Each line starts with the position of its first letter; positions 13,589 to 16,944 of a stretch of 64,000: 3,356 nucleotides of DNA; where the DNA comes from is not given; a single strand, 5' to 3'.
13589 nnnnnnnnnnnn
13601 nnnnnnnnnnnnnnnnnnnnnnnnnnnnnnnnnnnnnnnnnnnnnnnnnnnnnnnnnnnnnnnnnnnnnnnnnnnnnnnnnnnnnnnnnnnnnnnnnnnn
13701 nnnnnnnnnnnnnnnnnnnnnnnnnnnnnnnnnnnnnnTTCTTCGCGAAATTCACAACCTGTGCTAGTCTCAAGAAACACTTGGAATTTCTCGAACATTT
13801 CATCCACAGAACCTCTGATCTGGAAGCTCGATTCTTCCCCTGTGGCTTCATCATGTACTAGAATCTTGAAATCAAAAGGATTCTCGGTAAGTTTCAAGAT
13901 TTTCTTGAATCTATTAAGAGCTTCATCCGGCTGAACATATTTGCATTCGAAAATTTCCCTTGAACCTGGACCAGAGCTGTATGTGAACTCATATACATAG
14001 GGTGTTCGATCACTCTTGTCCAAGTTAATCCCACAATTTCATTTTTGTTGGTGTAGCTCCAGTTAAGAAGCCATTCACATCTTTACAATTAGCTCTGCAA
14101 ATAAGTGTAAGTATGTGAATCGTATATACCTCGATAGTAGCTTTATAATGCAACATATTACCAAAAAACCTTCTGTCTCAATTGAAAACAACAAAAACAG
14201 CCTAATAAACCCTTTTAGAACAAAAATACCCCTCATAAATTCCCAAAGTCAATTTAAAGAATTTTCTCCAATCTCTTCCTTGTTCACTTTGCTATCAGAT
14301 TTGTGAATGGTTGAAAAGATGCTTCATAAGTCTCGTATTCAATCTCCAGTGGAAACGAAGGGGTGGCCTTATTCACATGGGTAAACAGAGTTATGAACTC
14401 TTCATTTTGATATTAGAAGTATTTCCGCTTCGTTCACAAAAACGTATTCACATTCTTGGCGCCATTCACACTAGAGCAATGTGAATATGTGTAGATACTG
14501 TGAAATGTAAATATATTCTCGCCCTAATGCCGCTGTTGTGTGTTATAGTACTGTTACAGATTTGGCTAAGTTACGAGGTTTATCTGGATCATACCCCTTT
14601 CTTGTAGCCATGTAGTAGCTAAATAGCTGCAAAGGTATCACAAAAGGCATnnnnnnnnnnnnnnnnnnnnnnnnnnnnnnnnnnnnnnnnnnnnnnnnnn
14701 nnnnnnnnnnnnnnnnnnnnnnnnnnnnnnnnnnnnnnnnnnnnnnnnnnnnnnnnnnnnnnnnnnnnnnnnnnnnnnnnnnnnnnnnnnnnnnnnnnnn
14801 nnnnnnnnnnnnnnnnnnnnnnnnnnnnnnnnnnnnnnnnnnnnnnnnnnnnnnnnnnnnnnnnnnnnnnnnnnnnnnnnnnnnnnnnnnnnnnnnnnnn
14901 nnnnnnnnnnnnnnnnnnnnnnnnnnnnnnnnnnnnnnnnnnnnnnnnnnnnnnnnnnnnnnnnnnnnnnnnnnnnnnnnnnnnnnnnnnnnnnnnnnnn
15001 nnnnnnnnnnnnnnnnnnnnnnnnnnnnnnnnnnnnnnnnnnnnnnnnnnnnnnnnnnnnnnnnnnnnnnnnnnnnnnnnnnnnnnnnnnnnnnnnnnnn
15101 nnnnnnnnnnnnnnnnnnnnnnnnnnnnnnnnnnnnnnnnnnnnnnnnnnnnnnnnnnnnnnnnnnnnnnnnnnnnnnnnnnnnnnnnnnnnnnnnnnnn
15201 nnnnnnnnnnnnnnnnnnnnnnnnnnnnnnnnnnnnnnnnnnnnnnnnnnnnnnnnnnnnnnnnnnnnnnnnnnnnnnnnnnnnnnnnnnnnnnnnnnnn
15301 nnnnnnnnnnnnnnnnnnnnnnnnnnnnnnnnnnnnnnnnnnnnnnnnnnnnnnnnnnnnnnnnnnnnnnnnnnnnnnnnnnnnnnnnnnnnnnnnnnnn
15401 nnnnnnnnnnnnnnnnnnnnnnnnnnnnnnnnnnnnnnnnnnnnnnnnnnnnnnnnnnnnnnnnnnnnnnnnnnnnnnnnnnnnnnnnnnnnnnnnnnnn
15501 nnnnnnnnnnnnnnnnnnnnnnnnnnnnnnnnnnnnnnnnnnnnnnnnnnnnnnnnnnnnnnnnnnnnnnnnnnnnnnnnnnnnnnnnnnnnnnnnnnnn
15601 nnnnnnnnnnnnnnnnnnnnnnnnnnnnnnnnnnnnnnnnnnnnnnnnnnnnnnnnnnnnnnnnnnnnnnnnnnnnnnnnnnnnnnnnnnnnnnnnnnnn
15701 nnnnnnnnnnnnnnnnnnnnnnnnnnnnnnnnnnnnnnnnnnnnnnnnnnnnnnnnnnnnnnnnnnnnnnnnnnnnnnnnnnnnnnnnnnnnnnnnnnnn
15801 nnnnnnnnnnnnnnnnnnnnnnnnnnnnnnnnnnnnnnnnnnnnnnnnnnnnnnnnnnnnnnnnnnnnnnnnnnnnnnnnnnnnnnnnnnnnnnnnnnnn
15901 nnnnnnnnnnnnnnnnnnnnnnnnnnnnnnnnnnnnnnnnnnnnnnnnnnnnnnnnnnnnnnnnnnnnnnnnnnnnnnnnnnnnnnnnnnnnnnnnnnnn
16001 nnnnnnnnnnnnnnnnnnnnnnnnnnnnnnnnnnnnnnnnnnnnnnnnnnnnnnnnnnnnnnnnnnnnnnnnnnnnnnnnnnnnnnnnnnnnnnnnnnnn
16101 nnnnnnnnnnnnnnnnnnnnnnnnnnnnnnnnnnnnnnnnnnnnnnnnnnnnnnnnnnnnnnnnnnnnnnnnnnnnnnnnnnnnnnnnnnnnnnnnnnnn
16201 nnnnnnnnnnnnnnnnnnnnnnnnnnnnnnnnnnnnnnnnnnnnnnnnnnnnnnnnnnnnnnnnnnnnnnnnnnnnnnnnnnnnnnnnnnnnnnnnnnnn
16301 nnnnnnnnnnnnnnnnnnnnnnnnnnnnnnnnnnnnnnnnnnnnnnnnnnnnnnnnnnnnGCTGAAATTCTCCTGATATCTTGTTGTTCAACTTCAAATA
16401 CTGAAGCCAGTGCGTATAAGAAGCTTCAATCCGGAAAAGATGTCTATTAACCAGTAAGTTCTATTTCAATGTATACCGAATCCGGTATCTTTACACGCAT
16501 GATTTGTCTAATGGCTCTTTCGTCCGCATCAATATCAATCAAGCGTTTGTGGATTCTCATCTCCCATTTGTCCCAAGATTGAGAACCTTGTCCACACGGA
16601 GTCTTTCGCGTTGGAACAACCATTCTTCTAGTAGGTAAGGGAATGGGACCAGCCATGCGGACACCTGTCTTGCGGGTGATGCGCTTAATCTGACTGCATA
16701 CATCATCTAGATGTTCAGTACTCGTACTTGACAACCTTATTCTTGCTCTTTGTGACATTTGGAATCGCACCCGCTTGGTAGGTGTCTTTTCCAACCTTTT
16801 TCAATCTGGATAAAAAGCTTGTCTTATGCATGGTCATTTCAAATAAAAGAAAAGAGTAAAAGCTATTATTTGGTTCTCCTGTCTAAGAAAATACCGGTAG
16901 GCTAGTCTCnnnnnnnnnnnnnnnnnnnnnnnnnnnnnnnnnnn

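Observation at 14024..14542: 519-bp intergenic region with a second ORB-like element and an iteron-like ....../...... array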

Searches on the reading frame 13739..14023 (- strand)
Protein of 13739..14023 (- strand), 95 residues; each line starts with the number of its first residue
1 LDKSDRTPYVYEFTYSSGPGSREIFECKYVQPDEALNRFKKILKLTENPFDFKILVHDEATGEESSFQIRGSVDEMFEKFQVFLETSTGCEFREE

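Call 68: predict_structure(alignment_id=A5)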
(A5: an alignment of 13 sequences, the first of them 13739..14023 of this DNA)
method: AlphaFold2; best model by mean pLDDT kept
length: 95 residues; sequences in the alignment: 13
mean_pLDDT: 83.5   pTM: 0.71
mean pLDDT of the five models: 83.5, 82.9, 82.8, 81.6, 81.5
residues with pLDDT >= 90: 29; 70-90: 53; 50-70: 9; < 50: 4
segments of 3 or more residues with pLDDT < 50: 1-3
pLDDT, mean of each block of 10 residues (from residue 1): 66 85 88 89 78 91 90 88 87 64
secondary structure, 60 per line:
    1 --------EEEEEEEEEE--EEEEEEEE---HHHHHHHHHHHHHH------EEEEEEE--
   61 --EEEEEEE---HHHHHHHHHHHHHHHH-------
elements in order: E9-18 E21-28 H32-45 E52-58 E63-69 H73-88

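Call 76: fold_search(model_id=the predicted structure, library=pdb)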
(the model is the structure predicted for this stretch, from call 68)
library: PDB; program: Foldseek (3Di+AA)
matches with E <= 10: 888; with E <= 0.001: 0
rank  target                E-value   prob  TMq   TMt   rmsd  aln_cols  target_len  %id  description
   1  1w9g_B                9.7e-03  1.00  0.50  0.49   6.7       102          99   14  Structure of ERH (Enhencer of Rudimentary Gene) (released 2005-04-06)
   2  7o6l_B                5.2e-02  0.94  0.47  0.51   6.1        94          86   12  Crystal structure of C. elegans ERH-2 (released 2021-08-25)
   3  1wz7_A                6.7e-02  0.97  0.52  0.49   5.3       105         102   14  Crystal structure of enhancer of rudimentary homologue (ERH) (released 2005-05-03)
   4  7o6n_B                7.1e-02  0.94  0.52  0.51   5.3       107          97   12  Crystal structure of C. elegans ERH-2 PID-3 complex (released 2021-08-25)
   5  2mbl_MODEL_1_A        7.1e-02  0.44  0.35  0.30  11.7       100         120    9  Solution NMR Structure of De novo designed Top7 Fold Protein Top7m13, Northeast Structural Genomics Consortium (released 2013-11-13)
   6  2gje_A                7.1e-02  0.23  0.27  0.20  11.6       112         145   12  Structure of a guideRNA-binding protein complex bound to a gRNA (released 2006-09-05)
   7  2nml                  7.6e-02  0.87  0.46  0.44   7.6       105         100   12  Crystal structure of HEF2/ERH at 1.55 A resolution (released 2006-10-31)
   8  1wwq_MODEL_1_A        9.1e-02  0.90  0.50  0.45   5.7       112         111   12  Solution Structure of Mouse ER (released 2006-01-03)
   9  4hx3_B                9.1e-02  0.30  0.30  0.27   9.0       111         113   14  Crystal structure of Streptomyces caespitosus sermetstatin in complex with S. caespitosus snapalysin (released 2012-12-05)
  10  4jk0_D                9.7e-02  0.69  0.45  0.38   6.4       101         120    7  Crystal structure of T89Q-mutant of RNA silencing suppressor p19 with 2nt-5'-overhanging double-helical RNA 21mer pUUU (released 2014-03-12)
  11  4hx3_F                1.1e-01  0.35  0.32  0.29   9.4       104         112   12  Crystal structure of Streptomyces caespitosus sermetstatin in complex with S. caespitosus snapalysin (released 2012-12-05)
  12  6zhi_D                1.2e-01  0.12  0.21  0.13  13.0       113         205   13  Structure of the Plasmodium falciparum Hsp70-x substrate binding domain in complex with hydrophobic peptide (released 2020-09-09)
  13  4jnx_A                1.2e-01  0.80  0.48  0.39   6.3       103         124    9  Crystal structure of RNA silencing suppressor p19 complexed with double-helical RNA 20mer pG(CUG)6C (released 2014-03-19)
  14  4hx3_H                1.3e-01  0.23  0.29  0.28   9.1       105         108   15  Crystal structure of Streptomyces caespitosus sermetstatin in complex with S. caespitosus snapalysin (released 2012-12-05)
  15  1wz7_B                1.4e-01  0.89  0.50  0.48   5.7       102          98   15  Crystal structure of enhancer of rudimentary homologue (ERH) (released 2005-05-03)
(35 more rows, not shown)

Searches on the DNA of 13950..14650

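Call 56: search_rna_families(source=window, start=13950, end=14650, threshold=evalue, max_evalue=1)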
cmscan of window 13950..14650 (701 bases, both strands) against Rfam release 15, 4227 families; matches with E-value up to 1: 0.
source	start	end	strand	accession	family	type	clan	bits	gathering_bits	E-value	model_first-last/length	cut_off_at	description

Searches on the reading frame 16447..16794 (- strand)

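Call 9: search_protein_families(library=pfam, proteins=[window:16447-16794:-])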
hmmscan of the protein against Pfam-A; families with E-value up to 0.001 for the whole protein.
window:16447-16794:- (115 aa): 1 family
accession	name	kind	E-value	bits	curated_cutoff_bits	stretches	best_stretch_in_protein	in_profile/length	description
PF00338.27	Ribosomal_S10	-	3.3e-30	104.7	21.2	1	18-112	1-98/98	Ribosomal protein S10p/S20e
